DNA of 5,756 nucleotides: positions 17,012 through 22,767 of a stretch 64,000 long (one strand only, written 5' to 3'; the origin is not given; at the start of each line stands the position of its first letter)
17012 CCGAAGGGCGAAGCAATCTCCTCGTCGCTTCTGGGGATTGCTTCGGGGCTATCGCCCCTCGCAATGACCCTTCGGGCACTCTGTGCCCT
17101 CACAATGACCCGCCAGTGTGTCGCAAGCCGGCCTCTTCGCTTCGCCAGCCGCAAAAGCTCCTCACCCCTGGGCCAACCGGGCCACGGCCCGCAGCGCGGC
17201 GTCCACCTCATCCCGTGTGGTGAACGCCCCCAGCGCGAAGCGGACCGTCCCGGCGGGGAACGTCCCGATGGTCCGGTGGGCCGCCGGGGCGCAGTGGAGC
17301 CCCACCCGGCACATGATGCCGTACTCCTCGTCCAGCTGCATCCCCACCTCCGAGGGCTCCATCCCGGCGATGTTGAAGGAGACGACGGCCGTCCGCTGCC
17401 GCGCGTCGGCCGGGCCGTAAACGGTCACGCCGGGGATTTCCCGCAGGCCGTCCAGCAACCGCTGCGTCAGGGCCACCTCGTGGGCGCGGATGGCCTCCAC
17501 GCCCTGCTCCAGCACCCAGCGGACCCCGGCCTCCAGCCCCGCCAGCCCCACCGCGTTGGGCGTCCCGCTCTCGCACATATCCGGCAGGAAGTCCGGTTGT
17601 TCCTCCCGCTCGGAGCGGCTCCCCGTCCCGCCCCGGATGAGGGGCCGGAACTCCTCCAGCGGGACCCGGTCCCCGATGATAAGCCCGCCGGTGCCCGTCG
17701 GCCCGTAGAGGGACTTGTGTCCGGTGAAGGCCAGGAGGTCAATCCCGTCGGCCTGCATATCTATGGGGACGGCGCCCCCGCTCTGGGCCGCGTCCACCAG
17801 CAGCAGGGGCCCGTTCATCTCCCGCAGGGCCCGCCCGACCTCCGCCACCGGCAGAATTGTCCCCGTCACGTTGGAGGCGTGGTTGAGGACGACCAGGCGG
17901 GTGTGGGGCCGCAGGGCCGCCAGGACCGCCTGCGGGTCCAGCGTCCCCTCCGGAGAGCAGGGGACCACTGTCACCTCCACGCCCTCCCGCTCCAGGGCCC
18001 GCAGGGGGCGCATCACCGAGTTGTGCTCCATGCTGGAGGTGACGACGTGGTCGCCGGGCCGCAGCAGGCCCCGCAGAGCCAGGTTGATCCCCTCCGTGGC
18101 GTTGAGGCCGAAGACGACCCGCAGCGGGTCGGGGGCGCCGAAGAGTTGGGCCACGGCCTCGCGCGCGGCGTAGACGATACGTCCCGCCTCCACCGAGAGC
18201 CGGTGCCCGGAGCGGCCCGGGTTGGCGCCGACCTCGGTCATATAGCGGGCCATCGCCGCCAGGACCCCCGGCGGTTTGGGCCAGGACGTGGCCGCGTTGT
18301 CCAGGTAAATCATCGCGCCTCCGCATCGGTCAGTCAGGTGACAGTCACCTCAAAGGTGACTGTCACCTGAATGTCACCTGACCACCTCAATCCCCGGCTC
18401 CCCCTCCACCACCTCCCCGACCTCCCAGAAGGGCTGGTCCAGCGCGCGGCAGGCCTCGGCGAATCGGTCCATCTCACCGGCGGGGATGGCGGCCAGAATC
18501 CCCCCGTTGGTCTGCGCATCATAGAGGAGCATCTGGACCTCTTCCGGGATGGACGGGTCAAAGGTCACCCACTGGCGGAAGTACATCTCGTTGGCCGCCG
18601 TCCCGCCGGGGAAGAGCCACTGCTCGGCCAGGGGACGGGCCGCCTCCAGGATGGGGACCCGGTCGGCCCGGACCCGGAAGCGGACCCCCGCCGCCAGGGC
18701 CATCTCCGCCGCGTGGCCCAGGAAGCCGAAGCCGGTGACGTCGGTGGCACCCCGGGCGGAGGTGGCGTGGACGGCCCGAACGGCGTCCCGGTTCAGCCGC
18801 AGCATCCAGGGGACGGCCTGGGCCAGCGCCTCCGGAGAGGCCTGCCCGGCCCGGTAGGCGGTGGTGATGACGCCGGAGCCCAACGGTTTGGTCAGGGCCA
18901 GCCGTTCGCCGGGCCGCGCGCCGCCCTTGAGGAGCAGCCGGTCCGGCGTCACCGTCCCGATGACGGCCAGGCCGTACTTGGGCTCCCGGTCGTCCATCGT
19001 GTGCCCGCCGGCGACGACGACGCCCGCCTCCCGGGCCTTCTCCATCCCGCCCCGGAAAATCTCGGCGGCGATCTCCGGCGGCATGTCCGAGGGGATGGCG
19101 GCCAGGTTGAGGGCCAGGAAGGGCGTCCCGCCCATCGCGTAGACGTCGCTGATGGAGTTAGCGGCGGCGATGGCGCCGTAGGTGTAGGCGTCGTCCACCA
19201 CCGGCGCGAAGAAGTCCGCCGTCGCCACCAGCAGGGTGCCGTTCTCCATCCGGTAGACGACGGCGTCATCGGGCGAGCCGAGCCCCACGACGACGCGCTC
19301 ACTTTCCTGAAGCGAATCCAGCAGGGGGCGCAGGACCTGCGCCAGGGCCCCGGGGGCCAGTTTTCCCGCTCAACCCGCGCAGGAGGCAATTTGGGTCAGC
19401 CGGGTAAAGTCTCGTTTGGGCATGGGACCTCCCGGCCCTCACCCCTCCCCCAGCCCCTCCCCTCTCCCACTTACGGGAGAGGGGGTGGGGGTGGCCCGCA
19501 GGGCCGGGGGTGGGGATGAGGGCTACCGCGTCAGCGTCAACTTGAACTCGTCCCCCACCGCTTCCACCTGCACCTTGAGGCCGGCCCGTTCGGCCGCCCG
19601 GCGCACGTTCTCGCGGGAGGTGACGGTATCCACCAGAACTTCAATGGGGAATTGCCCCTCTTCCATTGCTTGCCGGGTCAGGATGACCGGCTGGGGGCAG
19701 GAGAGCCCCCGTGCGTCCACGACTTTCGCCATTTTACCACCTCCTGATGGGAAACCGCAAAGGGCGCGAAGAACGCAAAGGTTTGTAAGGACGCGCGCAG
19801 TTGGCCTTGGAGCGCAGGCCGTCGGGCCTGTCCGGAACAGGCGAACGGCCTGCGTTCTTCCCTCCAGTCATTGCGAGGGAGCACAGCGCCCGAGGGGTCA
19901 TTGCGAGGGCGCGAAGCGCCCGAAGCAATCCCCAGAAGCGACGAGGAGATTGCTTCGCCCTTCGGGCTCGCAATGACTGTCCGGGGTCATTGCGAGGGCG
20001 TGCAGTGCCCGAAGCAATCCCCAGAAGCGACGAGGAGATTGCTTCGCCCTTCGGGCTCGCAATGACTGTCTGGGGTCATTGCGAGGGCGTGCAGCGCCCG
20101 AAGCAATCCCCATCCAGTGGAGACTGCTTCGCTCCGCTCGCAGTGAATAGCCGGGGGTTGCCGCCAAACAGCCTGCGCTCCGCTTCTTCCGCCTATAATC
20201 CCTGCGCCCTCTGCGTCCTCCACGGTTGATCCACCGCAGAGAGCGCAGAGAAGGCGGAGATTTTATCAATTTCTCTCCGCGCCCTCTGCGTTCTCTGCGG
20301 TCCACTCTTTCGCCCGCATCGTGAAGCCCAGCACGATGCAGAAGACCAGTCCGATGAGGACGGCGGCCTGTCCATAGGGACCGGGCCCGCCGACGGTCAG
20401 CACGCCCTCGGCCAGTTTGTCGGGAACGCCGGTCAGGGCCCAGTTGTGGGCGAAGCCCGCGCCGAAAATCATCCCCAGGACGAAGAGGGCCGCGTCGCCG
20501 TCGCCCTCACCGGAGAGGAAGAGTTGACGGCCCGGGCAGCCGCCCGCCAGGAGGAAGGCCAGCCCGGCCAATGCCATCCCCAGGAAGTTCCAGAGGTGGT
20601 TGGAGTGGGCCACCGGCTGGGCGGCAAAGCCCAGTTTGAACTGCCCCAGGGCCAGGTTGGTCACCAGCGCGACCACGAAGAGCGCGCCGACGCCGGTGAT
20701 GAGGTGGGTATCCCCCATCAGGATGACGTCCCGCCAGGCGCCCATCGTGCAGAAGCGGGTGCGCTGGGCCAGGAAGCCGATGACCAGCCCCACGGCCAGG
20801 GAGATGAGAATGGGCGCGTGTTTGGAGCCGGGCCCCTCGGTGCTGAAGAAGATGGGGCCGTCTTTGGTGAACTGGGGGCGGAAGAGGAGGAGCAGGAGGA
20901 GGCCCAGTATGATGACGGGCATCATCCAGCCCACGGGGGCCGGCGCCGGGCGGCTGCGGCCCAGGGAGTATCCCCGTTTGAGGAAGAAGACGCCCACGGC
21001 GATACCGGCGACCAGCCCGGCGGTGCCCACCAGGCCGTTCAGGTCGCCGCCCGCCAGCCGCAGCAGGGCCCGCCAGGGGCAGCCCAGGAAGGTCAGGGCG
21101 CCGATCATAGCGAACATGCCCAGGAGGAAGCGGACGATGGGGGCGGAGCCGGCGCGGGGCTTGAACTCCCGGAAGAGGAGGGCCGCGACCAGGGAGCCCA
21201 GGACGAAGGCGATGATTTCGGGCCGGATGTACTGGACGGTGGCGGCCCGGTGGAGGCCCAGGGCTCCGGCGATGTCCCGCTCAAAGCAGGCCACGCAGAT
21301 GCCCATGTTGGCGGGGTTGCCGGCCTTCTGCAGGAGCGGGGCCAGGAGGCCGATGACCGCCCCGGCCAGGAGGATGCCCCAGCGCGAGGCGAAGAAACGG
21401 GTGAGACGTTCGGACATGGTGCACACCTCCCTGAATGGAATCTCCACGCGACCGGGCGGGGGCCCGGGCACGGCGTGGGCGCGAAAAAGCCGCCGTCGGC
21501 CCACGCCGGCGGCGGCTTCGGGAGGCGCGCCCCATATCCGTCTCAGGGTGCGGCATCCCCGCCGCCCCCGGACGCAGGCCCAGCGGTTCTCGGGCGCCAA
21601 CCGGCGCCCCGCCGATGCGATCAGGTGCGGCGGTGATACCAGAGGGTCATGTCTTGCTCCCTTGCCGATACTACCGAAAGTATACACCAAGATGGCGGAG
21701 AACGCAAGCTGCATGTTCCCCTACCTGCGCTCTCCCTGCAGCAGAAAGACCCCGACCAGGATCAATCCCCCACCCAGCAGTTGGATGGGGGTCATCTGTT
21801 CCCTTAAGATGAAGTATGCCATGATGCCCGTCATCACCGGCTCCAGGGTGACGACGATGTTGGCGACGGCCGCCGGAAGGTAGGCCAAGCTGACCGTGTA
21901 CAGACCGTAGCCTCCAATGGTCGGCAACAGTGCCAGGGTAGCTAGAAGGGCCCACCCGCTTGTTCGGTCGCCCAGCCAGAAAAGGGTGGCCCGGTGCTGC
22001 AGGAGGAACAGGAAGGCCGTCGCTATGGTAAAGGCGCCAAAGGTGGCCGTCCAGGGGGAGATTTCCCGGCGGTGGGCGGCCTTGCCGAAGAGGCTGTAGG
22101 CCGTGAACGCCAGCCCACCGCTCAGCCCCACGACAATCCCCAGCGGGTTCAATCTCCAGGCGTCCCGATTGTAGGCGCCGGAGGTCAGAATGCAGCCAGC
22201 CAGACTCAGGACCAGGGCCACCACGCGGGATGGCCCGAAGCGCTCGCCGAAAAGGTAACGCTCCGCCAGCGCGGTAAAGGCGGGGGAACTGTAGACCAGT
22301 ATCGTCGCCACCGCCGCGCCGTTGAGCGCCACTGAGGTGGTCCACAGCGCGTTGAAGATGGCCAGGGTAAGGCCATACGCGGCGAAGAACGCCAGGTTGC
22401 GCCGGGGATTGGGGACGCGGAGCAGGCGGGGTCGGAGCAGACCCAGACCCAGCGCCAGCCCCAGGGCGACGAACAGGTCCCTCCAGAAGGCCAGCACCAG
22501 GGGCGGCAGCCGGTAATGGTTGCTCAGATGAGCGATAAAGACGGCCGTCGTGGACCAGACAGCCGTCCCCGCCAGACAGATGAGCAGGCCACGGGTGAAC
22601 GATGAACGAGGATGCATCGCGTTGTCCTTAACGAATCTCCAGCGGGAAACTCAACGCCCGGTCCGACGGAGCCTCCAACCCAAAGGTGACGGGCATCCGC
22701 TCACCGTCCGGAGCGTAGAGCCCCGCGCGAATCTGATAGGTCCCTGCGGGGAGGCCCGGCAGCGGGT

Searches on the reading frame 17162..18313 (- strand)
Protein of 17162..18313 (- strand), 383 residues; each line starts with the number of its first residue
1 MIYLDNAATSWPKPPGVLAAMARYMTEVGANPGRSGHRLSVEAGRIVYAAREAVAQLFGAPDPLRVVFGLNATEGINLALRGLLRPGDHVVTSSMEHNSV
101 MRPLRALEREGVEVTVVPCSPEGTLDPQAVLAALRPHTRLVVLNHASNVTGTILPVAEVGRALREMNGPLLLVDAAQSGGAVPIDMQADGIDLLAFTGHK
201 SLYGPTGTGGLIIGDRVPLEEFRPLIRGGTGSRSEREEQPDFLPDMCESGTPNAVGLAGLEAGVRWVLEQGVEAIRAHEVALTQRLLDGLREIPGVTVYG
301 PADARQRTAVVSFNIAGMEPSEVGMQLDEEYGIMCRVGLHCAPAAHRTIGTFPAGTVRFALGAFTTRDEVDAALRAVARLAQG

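Call 6: search_protein_families(library=ncbifam, proteins=[window:17162-18313:-])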
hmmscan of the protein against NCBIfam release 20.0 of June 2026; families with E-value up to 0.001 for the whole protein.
window:17162-18313:- (383 aa): 51 families (the best 25 are shown)
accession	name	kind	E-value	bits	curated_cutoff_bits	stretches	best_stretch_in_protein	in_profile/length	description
TIGR01977.1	am_tr_V_EF2568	hypoth_equivalog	1e-140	469.1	377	1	2-379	1-375/376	cysteine desulfurase family protein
NF040779.1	Sec_lyase_SclA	exception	1.6e-120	402.5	525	1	2-380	1-376/378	selenocysteine lyase SclA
TIGR01979.1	sufS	subfamily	4.7e-80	269.4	475.1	1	1-379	19-397/403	SufS family cysteine desulfurase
NF041166.1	f2_encap_cargo1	exception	7.7e-62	210.3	800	1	1-380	246-623/623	family 2A encapsulin nanocompartment cargo protein cysteine desulfurase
NF006791.0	PRK09295.1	equivalog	6.8e-55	186.8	661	1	1-380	24-401/406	cysteine desulfurase SufS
TIGR01976.1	am_tr_V_VC1184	hypoth_equivalog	9.1e-54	183.3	352.35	1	1-377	19-401/401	cysteine desulfurase-like protein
TIGR03402.1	FeS_nifS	equivalog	6.1e-53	179.9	530.75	1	2-379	1-368/379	cysteine desulfurase NifS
NF010611.0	PRK14012.1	equivalog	5.1e-49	167.3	548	1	2-378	7-376/406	IscS subfamily cysteine desulfurase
TIGR03392.1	FeS_syn_CsdA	equivalog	2.7e-48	165.1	493.6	1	2-378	18-390/398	cysteine desulfurase CsdA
NF008126.0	PRK10874.1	equivalog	3.2e-48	164.8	607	1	2-379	21-394/401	cysteine desulfurase CsdA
TIGR03235.1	DNA_S_dndA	equivalog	5.4e-48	164.1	480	1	3-330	1-315/353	cysteine desulfurase DndA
TIGR02006.1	IscS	equivalog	5.4e-46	157.4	643.2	1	2-378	5-372/402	IscS subfamily cysteine desulfurase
TIGR03403.1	nifS_epsilon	equivalog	1.5e-35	122.7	587.7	1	2-378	1-370/382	NifS family cysteine desulfurase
NF002806.0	PRK02948.1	subfamily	7.3e-33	114.1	304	1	1-381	1-372/381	IscS subfamily cysteine desulfurase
TIGR04343.1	egtE_PLP_lyase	equivalog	2.6e-20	72.6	400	1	41-344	50-341/370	ergothioneine biosynthesis PLP-dependent enzyme EgtE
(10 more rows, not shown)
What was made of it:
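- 17162..18313 (-): Downstream neighbour: class-V aminotransferase of the cysteine desulfurase / SclA-like selenocysteine lyase type. NF040779 SclA scores 402.5 bits, below its 525 cut-off (call 6).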

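Call 24: find_encoding_contigs(protein=window:17162-18313:-, flank=10000, max_places=4)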
Protein window:17162-18313:- (383 aa): no gene with exactly this product is on record in the collection.
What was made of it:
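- On Bacterial selenoprotein gene (Sec-UGA recoding): The source genome is not on record (call 24).
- The source genome could not be found by exact protein match (call 24).
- Tried and rejected: (5) An exact-match look-up of a window protein, to find the source genome, returned nothing on record (call 24).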

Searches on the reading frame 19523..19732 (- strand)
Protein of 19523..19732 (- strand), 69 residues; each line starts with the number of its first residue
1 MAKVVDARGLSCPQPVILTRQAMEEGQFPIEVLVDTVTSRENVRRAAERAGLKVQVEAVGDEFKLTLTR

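Call 6: search_protein_families(library=ncbifam, proteins=[window:19523-19732:-])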
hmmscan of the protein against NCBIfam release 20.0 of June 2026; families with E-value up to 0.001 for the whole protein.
window:19523-19732:- (69 aa): 3 families
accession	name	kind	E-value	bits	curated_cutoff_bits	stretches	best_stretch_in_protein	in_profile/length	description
TIGR03527.1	selenium_YedF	equivalog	1.1e-13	51.5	110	1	5-64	1-62/194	sulfurtransferase-like selenium metabolism protein YedF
NF008242.0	PRK11018.1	equivalog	0.00016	21.2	79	1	5-57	11-66/78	sulfurtransferase-like selenium metabolism protein YedF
NF001423.0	PRK00299.1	equivalog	0.00036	20.3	78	1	3-35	10-45/82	sulfurtransferase TusA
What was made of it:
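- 19523..19732 (-): Upstream neighbour: a 69-aa TusA/SirA-like protein (short YedF N-domain type, CPxP motif). TIGR03527 N-terminal part, E 1e-13 (call 6).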

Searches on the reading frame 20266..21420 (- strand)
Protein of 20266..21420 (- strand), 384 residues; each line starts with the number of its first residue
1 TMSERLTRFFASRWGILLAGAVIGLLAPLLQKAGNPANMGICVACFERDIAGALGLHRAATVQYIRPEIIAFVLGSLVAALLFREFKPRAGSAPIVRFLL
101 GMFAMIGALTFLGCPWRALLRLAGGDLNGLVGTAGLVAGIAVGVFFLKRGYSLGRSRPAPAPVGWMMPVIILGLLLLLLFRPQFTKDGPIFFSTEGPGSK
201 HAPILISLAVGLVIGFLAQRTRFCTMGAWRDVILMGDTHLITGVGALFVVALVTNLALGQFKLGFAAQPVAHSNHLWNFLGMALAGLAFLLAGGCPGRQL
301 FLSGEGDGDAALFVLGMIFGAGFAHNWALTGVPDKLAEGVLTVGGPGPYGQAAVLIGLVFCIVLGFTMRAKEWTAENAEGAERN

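Call 6: search_protein_families(library=ncbifam, proteins=[window:20266-21420:-])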
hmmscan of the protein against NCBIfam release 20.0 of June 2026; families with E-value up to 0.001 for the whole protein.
window:20266-21420:- (384 aa): 4 families
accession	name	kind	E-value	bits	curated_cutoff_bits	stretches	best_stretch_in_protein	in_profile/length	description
TIGR04112.1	seleno_YedE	equivalog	9.8e-147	488.5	200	1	16-366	2-337/337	YedE family putative selenium transporter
NF052577.1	ThSTportTsuASprch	equivalog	2.3e-12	46.9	400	1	206-313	4-109/330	thiosulfate transporter TsuA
NF033796.1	selen_YedE_FdhT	exception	2.1e-06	27.1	350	1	204-340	216-347/387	selenium metabolism membrane protein YedE/FdhT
NF041049.1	thio_trans_TsuA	exception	6.9e-05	22.1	645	1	204-307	4-105/348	thiosulfate utilization transporter TsuA/YeeE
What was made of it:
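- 20266..21420 (-): YedE-family putative selenium transporter (start codon approximate). TIGR04112, 488.5 bits against a cut-off of 200 (call 6).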

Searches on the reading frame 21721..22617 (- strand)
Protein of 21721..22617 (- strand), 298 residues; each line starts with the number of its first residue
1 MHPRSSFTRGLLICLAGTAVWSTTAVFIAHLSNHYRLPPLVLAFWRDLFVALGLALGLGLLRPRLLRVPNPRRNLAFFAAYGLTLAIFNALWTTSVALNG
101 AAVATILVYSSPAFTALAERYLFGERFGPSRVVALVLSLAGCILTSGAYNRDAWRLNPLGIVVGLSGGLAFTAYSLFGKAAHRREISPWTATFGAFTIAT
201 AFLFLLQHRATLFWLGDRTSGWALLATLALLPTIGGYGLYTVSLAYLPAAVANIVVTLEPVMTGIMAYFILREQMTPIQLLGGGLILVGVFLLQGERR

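Call 19: search_protein_families(library=pfam, proteins=[window:21721-22617:-], max_evalue=0.00001)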
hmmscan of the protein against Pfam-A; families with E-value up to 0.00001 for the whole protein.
window:21721-22617:- (298 aa): 2 families
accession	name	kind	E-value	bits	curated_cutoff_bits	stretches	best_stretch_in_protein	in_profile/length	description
PF00892.27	EamA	-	1.4e-39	135.9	28.2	2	159-293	2-133/135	EamA-like transporter family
PF03151.22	TPT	-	7.9e-06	25.9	30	0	175-292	18-134/291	Triose-phosphate Transporter family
